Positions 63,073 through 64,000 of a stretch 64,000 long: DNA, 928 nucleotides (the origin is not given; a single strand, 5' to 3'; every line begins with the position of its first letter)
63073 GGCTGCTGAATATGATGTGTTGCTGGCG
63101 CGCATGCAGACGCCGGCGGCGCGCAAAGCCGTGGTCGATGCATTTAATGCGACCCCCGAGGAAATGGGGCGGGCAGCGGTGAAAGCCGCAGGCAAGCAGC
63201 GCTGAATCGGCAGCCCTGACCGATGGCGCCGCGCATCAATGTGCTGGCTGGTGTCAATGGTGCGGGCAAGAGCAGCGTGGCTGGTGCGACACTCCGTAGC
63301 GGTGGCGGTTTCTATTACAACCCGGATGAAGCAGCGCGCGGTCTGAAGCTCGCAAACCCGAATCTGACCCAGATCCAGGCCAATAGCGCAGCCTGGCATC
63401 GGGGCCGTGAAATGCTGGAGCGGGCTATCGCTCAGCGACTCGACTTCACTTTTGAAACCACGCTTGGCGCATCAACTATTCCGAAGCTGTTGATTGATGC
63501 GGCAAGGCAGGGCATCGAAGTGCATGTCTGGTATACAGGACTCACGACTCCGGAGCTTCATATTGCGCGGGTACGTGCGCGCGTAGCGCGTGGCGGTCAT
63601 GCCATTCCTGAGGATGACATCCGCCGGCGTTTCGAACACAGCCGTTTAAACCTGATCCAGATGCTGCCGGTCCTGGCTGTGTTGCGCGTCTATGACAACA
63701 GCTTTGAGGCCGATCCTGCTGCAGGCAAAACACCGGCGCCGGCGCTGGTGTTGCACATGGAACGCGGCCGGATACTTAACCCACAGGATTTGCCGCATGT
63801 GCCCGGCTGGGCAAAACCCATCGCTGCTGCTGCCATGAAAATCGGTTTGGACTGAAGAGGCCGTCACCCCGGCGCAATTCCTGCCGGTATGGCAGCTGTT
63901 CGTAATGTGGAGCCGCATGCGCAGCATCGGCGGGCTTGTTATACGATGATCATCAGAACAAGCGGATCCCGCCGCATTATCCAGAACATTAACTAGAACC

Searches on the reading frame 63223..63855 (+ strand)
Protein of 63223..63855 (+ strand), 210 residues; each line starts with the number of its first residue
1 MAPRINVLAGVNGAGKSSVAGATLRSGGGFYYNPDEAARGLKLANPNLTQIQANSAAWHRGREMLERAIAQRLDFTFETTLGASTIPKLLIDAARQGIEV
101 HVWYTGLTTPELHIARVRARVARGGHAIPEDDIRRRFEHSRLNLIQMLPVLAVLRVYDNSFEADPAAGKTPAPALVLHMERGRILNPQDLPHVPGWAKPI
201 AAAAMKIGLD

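Call 22: search_protein_families(library=pfam, proteins=[window:63223-63855:+])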
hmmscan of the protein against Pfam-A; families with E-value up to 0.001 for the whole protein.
window:63223-63855:+ (210 aa): 2 families
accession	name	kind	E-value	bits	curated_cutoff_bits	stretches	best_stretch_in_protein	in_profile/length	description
PF06414.18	Zeta_toxin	-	1.5e-09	38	22.3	1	3-144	16-170/199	Zeta toxin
PF13671.12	AAA_33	-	5.3e-07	30.5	27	1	7-131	3-131/143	AAA domain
